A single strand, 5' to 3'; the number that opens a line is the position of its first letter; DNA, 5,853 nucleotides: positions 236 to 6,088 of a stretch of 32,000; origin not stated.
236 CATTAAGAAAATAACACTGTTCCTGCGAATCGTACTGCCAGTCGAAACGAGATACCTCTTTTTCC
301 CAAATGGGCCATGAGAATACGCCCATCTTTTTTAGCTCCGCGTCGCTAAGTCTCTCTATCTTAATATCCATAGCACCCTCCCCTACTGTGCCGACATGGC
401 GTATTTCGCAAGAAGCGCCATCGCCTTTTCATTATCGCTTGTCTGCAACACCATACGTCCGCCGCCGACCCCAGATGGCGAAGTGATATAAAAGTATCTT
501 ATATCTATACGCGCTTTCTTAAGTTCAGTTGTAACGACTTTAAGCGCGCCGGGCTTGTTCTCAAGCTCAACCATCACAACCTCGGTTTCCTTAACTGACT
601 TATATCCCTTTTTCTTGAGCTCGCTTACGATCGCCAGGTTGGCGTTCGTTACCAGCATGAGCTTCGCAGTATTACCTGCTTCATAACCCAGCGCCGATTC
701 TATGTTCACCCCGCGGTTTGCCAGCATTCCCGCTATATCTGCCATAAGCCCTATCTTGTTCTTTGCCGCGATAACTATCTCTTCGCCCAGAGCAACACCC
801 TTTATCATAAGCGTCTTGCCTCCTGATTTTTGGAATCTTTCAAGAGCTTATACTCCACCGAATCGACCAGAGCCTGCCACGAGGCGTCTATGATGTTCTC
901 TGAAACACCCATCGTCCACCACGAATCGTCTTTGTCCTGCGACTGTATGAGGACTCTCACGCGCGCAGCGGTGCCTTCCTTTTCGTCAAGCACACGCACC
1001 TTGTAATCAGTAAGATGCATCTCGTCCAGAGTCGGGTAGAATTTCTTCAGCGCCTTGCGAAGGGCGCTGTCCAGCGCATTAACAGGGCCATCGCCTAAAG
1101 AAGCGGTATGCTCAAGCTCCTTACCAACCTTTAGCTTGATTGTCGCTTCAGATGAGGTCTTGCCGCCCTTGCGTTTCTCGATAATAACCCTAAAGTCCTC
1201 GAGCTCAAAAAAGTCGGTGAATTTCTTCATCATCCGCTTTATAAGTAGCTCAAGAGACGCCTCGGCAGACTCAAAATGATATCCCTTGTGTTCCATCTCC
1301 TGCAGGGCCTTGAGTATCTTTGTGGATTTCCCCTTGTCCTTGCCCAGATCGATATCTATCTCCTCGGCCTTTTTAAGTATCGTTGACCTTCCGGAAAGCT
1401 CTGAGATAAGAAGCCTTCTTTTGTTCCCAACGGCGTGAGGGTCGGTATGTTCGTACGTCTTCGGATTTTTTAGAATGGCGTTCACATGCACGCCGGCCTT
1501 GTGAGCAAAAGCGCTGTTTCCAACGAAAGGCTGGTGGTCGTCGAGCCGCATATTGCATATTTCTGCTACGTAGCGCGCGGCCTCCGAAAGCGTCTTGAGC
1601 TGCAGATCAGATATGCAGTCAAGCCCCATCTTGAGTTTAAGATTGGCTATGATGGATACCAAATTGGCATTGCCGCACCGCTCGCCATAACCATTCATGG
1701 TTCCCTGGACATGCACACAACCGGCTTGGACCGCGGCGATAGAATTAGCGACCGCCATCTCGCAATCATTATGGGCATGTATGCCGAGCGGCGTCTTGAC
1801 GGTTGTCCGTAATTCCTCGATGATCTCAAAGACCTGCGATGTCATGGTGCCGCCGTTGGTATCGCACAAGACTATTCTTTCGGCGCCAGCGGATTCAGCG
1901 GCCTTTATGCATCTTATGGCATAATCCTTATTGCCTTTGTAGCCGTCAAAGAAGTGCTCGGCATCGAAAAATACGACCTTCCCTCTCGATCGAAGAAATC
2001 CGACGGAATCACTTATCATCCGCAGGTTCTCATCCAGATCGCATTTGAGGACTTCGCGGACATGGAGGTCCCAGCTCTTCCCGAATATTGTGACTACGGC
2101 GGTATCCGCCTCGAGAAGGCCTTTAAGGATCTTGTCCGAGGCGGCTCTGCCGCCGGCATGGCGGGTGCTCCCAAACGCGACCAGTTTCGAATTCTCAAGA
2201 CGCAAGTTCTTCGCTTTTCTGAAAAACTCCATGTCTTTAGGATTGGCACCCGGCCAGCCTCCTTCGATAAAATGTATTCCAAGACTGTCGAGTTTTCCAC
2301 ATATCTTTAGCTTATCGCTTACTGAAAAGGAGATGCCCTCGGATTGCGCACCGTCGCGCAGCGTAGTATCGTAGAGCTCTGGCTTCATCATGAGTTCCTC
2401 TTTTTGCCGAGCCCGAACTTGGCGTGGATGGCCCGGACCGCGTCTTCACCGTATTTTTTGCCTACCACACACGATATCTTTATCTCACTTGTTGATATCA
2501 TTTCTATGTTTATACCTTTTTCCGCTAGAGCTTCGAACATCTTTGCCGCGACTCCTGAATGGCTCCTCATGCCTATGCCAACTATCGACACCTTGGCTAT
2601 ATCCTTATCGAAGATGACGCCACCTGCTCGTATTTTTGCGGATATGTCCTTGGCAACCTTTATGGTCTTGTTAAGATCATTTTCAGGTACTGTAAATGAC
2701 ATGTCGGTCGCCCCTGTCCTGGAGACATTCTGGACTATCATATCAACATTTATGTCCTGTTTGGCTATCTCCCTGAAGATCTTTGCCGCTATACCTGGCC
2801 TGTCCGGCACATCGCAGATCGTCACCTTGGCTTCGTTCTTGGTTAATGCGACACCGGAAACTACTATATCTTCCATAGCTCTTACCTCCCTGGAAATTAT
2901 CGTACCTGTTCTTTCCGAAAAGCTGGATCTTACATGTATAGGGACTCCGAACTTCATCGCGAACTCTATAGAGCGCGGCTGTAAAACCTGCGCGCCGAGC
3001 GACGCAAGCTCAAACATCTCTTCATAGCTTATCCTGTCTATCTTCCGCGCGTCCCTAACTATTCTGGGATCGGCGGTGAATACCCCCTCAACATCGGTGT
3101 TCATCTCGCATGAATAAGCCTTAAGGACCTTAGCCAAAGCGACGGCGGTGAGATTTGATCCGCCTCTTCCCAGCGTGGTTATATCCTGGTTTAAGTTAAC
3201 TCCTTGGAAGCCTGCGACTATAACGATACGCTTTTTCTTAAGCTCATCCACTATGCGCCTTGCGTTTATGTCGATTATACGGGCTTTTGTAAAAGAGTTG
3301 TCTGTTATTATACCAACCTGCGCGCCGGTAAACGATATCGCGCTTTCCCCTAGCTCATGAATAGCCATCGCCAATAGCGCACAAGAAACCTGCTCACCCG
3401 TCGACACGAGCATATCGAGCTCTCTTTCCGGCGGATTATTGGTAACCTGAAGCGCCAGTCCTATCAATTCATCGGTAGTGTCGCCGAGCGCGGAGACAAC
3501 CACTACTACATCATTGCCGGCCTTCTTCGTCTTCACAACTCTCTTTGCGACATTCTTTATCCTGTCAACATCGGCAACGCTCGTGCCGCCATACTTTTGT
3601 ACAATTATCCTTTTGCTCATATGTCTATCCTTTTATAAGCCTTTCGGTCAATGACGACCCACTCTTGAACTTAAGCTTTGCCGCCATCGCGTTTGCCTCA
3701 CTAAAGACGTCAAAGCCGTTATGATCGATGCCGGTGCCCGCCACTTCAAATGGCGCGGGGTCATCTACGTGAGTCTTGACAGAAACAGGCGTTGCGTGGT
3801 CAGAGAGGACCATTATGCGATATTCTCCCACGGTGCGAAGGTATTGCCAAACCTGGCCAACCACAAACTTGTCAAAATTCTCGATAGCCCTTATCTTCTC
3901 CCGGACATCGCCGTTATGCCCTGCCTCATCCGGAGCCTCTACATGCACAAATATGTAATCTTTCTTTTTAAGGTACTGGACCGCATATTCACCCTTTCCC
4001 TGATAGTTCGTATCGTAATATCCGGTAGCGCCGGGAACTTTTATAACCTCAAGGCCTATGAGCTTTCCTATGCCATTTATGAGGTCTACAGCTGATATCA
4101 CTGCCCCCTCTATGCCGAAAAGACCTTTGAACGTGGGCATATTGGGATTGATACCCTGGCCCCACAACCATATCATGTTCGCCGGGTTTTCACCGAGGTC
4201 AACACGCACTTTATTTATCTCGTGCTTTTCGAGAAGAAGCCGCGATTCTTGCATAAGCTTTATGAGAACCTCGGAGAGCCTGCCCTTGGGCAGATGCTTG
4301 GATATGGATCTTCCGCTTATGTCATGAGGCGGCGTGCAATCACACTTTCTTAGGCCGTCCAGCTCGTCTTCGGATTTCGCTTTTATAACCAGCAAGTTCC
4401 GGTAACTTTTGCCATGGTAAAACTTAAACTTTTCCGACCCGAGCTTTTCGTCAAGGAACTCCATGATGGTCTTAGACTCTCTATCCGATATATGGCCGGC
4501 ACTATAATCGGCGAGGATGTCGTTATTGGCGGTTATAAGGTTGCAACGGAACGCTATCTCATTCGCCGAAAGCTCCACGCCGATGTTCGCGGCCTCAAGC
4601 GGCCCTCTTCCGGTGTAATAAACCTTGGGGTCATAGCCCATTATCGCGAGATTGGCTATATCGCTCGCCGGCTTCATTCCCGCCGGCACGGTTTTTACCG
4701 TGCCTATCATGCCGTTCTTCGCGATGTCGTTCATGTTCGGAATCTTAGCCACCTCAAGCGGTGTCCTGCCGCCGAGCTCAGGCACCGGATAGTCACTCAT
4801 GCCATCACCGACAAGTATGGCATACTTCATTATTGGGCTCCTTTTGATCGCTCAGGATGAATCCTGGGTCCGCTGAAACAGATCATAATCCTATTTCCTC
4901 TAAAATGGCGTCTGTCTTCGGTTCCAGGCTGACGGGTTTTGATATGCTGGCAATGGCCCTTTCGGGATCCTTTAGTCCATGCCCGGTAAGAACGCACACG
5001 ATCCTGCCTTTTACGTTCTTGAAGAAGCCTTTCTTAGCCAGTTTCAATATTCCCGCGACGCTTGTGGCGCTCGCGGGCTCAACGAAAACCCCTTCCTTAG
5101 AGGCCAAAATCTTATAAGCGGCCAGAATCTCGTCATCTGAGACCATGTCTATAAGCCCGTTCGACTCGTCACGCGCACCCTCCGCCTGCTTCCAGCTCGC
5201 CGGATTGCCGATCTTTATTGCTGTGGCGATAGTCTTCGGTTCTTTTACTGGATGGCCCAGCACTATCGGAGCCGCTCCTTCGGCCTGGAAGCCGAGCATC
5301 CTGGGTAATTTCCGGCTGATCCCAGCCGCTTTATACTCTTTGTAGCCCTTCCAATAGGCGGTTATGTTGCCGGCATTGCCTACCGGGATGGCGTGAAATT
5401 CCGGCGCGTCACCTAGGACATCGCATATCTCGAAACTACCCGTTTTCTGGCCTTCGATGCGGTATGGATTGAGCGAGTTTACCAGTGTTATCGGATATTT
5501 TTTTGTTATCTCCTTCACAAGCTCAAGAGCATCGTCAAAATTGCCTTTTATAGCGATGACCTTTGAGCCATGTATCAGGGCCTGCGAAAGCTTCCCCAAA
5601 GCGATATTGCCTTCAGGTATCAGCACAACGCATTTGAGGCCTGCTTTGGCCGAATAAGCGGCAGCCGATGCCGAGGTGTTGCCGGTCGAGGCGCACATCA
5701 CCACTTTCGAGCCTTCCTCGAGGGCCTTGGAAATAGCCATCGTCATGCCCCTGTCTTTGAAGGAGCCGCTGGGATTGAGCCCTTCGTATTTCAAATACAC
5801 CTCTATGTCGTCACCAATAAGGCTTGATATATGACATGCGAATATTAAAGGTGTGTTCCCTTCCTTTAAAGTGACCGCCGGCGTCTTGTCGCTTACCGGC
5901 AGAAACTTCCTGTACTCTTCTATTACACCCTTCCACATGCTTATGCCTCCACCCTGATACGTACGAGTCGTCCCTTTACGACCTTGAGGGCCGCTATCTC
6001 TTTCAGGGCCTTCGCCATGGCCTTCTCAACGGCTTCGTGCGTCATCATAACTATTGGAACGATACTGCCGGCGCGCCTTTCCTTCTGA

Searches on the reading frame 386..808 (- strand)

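Call 63: search_protein_families(library=pfam, proteins=[window:386-808:-], max_evalue=0.00001)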
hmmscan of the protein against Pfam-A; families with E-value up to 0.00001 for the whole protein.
window:386-808:- (141 aa): 4 families
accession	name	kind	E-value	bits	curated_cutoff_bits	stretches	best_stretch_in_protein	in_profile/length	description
PF01842.31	ACT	-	2.7e-12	46.6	27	1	11-54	3-46/66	ACT domain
PF22629.2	ACT_AHAS_ss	-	2.2e-11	44.2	27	1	13-56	3-48/67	AHAS small subunit-like ACT domain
PF13291.12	ACT_4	-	3.5e-06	28.1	27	0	11-39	9-37/80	ACT domain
PF19571.5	ACT_8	-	8.7e-06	26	23.5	0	64-134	59-126/141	ACT domain pair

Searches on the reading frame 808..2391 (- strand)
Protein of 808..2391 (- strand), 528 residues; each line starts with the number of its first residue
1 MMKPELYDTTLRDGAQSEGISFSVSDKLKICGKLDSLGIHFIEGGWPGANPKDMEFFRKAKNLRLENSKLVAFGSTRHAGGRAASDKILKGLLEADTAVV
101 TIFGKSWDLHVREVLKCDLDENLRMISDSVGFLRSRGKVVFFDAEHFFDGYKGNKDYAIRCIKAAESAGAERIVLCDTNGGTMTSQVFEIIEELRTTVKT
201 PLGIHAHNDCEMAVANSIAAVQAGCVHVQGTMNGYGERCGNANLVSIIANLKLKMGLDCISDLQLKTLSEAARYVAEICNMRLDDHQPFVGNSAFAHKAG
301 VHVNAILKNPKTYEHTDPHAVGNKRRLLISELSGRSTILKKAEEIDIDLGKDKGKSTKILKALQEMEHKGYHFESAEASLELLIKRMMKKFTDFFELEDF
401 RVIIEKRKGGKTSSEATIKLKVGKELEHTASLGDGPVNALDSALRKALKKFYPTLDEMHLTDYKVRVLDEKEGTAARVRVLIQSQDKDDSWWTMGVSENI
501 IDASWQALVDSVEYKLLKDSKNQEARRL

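Call 63: search_protein_families(library=pfam, proteins=[window:808-2391:-], max_evalue=0.00001)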
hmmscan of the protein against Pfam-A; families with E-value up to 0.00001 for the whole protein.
window:808-2391:- (528 aa): 3 families
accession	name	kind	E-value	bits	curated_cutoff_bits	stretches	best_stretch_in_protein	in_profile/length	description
PF00682.25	HMGL-like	-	2.1e-53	181.8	29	1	4-275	2-260/260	HMGL-like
PF08502.15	LeuA_dimer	-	3.1e-30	105.2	24.9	1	376-515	3-130/131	LeuA allosteric (dimerisation) domain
PF22617.1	HCS_D2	-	5e-19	68.9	27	1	290-363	2-77/82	Homocitrate synthase post-HMGL domain-like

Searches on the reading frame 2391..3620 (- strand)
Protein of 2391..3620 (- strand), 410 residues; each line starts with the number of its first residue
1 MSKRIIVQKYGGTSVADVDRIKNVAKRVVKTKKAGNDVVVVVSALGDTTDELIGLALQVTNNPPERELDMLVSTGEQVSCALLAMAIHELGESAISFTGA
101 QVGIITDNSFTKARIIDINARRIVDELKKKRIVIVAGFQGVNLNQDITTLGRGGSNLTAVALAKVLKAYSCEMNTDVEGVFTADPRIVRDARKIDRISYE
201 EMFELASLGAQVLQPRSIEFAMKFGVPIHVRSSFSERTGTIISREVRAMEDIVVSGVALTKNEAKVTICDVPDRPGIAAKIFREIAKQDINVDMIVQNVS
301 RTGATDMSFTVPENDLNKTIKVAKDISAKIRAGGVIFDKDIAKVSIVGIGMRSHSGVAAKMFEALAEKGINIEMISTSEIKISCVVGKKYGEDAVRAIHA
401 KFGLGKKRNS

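Call 63: search_protein_families(library=pfam, proteins=[window:2391-3620:-], max_evalue=0.00001)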
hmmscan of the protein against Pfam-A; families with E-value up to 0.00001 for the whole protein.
window:2391-3620:- (410 aa): 4 families
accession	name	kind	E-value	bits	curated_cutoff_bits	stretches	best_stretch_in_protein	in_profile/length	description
PF00696.33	AA_kinase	-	1.5e-45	156.2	24.9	1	5-232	2-234/234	Amino acid kinase family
PF22468.2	ACT_9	-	1.4e-40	137.3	27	2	344-402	1-61/61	ACT domain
PF13840.12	ACT_7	-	1.5e-21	76.4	27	1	338-399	3-64/65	ACT domain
PF01842.31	ACT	-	1.5e-20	73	27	2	267-326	3-64/66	ACT domain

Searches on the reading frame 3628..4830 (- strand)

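Call 63: search_protein_families(library=pfam, proteins=[window:3628-4830:-], max_evalue=0.00001)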
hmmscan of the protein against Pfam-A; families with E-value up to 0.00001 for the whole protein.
window:3628-4830:- (401 aa): 2 families
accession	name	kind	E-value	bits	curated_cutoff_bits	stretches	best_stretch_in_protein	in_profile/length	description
PF10143.14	PhosphMutase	-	9.6e-58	195.3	21.5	1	37-206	1-170/170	2,3-bisphosphoglycerate-independent phosphoglycerate mutase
PF01676.23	Metalloenzyme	-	6.2e-41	141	24.3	1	1-370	1-227/252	Metalloenzyme superfamily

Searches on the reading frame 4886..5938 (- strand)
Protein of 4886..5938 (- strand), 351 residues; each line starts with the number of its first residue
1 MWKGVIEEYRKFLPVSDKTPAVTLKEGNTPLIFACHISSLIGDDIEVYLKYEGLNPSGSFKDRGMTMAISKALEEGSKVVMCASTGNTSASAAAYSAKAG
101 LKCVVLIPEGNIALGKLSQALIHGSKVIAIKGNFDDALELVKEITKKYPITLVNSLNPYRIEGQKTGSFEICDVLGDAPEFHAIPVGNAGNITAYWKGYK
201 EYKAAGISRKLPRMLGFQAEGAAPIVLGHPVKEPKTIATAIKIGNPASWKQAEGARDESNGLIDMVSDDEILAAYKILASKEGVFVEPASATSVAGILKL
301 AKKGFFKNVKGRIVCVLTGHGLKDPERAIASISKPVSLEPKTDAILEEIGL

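Call 63: search_protein_families(library=pfam, proteins=[window:4886-5938:-], max_evalue=0.00001)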
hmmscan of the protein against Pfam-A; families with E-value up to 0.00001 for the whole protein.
window:4886-5938:- (351 aa): 1 family
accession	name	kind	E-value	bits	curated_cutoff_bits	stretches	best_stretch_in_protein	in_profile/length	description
PF00291.31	PALP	-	3e-68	230.8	35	1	22-319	1-295/295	Pyridoxal-phosphate dependent enzyme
